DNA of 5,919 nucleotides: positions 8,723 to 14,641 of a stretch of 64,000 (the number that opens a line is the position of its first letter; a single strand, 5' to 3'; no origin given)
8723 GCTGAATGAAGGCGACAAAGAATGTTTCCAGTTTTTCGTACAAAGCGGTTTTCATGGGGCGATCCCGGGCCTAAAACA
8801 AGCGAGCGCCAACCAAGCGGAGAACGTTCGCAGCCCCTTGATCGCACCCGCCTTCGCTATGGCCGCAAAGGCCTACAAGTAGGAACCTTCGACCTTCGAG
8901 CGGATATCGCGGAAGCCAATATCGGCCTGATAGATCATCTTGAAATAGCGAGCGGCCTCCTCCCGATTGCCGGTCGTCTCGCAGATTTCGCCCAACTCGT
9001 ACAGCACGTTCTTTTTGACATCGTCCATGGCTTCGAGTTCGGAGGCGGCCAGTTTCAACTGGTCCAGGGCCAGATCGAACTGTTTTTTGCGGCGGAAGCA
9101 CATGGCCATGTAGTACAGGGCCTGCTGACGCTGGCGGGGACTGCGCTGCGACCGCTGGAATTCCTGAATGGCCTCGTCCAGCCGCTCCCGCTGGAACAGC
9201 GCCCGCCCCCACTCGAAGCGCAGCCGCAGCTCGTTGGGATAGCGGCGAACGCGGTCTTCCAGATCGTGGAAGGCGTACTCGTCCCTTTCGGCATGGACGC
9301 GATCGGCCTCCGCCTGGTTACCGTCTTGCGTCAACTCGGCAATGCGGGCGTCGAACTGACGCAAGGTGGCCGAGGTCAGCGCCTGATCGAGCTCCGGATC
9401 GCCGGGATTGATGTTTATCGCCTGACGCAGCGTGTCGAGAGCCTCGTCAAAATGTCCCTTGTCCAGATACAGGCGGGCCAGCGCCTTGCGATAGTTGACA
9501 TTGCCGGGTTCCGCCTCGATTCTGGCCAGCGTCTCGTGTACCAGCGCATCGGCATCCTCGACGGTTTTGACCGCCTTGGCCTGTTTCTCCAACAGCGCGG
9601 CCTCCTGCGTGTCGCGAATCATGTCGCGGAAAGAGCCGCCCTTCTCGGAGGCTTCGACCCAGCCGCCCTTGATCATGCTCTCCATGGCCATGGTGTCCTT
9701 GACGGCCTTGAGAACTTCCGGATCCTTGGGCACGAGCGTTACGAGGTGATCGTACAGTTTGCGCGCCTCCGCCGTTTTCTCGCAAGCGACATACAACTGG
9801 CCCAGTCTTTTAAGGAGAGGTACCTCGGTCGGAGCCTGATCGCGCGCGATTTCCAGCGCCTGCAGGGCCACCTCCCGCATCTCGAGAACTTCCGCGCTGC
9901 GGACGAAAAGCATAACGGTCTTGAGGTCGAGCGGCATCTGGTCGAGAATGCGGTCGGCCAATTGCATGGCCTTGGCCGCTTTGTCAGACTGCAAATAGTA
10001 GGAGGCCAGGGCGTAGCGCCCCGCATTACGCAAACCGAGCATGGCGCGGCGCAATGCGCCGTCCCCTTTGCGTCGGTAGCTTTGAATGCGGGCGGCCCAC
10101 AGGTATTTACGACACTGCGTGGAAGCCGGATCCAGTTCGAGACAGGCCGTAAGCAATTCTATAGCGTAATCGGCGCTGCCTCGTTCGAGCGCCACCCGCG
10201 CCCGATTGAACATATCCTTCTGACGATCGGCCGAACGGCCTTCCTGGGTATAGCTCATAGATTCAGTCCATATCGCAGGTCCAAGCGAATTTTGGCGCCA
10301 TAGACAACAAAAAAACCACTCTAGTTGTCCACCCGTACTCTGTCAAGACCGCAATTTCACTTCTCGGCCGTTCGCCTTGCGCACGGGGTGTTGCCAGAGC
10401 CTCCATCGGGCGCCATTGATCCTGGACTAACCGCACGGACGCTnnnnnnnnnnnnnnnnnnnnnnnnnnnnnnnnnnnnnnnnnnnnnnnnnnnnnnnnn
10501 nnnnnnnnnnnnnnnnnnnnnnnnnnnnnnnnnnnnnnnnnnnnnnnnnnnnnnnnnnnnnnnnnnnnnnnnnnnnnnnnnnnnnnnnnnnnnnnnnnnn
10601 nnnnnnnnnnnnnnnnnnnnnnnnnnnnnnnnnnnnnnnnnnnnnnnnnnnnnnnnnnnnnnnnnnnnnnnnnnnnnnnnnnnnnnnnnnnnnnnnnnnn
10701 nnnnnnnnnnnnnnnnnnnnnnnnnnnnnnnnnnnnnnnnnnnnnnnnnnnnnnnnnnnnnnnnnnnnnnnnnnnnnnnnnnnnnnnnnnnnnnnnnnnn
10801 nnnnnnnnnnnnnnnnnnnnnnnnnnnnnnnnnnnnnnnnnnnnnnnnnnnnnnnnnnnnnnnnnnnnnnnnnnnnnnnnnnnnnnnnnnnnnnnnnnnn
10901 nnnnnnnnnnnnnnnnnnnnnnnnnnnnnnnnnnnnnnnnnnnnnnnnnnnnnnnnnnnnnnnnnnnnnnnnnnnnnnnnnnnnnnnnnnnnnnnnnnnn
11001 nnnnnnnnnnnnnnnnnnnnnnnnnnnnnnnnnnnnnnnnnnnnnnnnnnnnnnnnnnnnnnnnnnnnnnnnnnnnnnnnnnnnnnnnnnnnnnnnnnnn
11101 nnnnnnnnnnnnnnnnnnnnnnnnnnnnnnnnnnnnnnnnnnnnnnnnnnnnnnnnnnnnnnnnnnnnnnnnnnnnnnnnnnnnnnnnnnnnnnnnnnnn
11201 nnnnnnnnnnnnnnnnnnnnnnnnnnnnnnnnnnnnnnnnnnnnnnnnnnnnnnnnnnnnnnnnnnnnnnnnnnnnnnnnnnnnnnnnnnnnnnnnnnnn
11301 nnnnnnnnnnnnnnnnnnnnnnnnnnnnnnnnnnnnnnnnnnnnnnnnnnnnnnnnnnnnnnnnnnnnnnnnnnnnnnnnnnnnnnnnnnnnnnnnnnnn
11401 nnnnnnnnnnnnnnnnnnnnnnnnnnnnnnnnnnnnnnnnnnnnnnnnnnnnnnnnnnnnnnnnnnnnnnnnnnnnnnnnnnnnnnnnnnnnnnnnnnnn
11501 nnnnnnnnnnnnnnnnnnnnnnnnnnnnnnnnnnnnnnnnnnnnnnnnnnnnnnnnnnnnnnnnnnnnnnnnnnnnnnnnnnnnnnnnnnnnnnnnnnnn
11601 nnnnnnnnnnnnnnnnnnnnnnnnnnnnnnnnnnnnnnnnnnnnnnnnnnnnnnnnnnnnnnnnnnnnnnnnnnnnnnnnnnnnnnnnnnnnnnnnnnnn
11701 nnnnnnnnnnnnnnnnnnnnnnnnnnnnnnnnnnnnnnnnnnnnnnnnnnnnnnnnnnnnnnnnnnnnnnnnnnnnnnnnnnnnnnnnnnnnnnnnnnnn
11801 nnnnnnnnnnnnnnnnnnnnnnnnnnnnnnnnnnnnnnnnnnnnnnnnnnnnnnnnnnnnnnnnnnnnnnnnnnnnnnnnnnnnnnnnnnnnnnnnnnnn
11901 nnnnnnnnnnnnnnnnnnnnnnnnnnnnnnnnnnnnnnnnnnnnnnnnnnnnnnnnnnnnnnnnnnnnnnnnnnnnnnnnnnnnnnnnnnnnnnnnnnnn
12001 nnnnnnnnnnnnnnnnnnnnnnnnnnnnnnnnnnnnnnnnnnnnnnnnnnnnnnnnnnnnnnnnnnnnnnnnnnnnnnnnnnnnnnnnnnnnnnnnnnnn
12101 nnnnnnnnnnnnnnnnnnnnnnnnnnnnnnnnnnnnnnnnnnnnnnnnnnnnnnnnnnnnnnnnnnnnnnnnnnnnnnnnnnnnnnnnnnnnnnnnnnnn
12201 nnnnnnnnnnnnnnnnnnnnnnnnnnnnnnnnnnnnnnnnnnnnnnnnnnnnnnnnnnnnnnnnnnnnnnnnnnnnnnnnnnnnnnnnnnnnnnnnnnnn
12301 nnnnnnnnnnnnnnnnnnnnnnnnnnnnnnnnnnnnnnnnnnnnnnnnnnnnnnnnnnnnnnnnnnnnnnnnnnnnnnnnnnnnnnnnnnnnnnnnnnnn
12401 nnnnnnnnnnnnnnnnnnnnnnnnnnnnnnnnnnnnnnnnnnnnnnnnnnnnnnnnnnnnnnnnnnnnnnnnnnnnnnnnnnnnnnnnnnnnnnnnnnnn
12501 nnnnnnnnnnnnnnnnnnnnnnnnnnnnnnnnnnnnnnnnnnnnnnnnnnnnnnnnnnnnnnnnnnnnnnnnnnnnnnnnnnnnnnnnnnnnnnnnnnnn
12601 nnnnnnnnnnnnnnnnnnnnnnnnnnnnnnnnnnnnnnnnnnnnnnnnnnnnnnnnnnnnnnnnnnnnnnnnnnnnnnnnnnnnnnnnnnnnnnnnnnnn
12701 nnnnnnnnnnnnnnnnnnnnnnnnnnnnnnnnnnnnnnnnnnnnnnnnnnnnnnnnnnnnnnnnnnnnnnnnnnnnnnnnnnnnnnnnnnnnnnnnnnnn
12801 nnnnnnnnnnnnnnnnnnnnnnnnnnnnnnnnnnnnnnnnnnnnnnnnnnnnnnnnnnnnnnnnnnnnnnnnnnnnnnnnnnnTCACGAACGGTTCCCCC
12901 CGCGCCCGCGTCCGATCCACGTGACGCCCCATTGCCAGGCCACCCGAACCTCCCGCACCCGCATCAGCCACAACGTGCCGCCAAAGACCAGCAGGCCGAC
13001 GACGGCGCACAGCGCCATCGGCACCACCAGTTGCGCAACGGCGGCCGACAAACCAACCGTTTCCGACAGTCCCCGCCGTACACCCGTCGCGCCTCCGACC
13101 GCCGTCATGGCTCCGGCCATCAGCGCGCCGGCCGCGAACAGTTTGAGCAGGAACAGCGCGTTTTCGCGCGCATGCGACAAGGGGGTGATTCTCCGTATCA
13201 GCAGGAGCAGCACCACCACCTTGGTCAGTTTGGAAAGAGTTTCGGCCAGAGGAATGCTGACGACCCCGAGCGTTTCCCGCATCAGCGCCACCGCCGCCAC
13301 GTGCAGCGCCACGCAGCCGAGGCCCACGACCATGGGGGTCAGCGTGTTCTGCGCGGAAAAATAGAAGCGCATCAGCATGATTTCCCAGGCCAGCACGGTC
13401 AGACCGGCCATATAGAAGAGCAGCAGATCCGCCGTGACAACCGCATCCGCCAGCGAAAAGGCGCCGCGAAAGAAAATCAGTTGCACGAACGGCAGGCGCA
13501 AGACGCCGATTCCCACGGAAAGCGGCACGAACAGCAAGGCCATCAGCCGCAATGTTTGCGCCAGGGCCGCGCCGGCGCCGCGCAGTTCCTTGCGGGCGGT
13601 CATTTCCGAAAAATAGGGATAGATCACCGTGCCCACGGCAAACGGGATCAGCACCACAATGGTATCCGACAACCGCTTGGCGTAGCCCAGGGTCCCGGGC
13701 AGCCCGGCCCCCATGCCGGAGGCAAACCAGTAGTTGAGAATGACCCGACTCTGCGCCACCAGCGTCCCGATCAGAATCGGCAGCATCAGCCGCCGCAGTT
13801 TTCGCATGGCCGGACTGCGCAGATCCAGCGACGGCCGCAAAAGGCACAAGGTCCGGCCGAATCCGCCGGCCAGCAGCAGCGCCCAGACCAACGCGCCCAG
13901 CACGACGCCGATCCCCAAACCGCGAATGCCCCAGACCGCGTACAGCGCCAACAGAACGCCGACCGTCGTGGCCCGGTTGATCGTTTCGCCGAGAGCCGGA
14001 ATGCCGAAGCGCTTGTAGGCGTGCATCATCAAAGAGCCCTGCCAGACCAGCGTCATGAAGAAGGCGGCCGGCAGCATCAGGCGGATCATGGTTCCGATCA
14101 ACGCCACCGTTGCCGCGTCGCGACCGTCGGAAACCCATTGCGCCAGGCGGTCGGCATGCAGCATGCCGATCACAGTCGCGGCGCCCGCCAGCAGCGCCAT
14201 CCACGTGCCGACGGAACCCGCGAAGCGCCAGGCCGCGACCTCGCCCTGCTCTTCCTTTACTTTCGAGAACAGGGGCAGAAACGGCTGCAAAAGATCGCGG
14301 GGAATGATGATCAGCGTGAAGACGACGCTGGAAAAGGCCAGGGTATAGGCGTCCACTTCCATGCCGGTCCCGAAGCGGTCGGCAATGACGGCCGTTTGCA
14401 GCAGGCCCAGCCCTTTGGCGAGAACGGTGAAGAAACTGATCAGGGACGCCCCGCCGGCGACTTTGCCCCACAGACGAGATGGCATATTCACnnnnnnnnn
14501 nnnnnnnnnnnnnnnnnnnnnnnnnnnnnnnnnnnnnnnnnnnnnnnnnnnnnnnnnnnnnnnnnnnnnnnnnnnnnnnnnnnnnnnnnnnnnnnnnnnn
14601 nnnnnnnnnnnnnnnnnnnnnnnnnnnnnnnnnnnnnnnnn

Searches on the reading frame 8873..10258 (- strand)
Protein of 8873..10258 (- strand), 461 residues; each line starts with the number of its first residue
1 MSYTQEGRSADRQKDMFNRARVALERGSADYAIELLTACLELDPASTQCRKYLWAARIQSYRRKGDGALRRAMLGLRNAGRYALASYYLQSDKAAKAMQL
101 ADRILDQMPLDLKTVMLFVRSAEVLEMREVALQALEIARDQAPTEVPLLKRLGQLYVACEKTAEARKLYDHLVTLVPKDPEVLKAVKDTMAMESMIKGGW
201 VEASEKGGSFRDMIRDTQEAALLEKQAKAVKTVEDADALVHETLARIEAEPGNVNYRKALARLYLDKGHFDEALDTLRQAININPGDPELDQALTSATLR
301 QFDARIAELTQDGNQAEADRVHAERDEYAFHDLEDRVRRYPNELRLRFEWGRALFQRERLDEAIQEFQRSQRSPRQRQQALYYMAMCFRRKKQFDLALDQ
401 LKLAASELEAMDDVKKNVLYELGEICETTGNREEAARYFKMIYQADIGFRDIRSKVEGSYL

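Call 56: search_protein_families(library=pfam, proteins=[window:8873-10258:-], max_evalue=0.001)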
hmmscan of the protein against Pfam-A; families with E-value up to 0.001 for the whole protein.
window:8873-10258:- (461 aa): 18 families
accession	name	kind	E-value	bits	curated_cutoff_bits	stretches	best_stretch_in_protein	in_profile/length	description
PF07719.23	TPR_2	-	4.2e-21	73.7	27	1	259-287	6-34/34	Tetratricopeptide repeat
PF13428.12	TPR_14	-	1.3e-19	69.1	23.5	2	256-294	3-41/44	Tetratricopeptide repeat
PF14559.12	TPR_19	-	5.3e-19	68.7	25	2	248-295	19-66/68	Tetratricopeptide repeat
PF13432.12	TPR_16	-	1.2e-15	58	32.7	1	349-404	2-57/65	Tetratricopeptide repeat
PF00515.34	TPR_1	-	1.3e-13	50.5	27.8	0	260-286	7-33/34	Tetratricopeptide repeat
PF13424.12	TPR_12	-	7.8e-13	48.9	30.1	1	234-283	20-74/77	Tetratricopeptide repeat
PF13181.12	TPR_8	-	8.2e-13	47.9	25.7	1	260-286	7-33/34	Tetratricopeptide repeat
PF13414.12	TPR_11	-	1.6e-12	47.4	26.8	1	262-289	2-29/42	TPR repeat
PF12895.13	ANAPC3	-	3.8e-11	43.5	27.2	0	248-285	17-53/82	Anaphase-promoting complex, cyclosome, subunit 3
PF13176.12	TPR_7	-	6.7e-09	35.6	27.9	1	259-289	4-36/36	Tetratricopeptide repeat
PF13174.12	TPR_6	-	7e-09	36.2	26.3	0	379-402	1-24/33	Tetratricopeptide repeat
PF14561.12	TPR_20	-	1.2e-06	29.2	25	0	240-284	8-52/90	Tetratricopeptide repeat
PF23914.1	TPR_CcmH_CycH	-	5.3e-06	26.8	42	0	105-204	43-141/158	Cytochrome c-type biogenesis protein H TPR domain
PF13431.12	TPR_17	-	2.5e-05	24.6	24.4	0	247-274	6-33/34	Tetratricopeptide repeat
PF10300.15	Iml2-TPR_39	-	3.1e-05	23.3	22.2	0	271-403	202-327/467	Iml2/Tetratricopeptide repeat protein 39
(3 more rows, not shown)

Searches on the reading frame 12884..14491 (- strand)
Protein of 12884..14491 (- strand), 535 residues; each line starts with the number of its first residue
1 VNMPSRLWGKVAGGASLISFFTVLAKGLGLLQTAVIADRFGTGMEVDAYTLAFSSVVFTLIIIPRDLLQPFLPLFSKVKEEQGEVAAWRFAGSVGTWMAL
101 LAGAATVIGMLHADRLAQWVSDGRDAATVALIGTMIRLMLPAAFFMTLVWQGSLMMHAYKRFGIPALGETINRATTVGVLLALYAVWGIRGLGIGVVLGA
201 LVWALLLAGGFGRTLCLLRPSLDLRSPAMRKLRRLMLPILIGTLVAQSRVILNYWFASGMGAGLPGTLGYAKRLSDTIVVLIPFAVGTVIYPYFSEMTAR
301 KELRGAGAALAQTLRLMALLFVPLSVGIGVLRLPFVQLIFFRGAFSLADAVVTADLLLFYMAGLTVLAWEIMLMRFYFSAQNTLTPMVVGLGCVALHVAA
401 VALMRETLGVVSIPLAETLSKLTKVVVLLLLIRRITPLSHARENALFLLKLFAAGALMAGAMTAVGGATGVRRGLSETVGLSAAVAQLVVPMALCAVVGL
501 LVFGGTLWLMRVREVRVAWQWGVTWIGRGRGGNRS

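Call 56: search_protein_families(library=pfam, proteins=[window:12884-14491:-], max_evalue=0.001)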
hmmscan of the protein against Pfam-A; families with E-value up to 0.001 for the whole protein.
window:12884-14491:- (535 aa): 1 family
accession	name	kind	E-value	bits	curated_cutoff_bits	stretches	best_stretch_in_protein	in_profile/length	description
PF03023.19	MurJ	-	2e-56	192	27.4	1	36-464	1-431/451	Lipid II flippase MurJ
